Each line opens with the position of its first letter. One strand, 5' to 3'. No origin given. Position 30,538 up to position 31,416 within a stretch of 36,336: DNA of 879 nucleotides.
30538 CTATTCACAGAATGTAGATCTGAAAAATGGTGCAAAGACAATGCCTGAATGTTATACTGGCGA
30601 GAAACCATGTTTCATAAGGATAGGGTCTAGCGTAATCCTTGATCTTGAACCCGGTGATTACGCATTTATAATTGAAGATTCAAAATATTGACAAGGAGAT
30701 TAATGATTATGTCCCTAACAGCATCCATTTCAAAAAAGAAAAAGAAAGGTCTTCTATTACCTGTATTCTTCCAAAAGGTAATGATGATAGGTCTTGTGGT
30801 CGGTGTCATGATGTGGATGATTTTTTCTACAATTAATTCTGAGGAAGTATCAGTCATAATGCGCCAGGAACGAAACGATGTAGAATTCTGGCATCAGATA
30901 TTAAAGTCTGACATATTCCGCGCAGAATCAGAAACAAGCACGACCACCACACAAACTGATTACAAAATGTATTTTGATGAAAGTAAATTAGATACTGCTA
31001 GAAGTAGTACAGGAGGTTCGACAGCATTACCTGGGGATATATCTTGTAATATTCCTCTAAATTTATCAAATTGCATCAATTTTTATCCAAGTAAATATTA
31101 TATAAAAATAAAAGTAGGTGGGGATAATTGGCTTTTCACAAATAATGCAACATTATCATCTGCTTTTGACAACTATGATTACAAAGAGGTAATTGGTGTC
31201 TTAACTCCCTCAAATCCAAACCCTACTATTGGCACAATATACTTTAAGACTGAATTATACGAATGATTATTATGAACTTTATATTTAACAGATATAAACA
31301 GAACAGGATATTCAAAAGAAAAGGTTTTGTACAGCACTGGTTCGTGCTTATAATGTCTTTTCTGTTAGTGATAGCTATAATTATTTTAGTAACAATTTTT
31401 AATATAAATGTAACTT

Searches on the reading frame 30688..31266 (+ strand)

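Call 9: search_protein_families(library=pfam, proteins=[window:30688-31266:+], max_evalue=0.01)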
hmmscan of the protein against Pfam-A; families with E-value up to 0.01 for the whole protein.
window:30688-31266:+ (192 aa): 1 family
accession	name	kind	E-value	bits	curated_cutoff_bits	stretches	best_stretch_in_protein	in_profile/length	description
PF08489.16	TiaS_FLD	-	0.0079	16.7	21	0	151-180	47-76/116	TiaS FLD domain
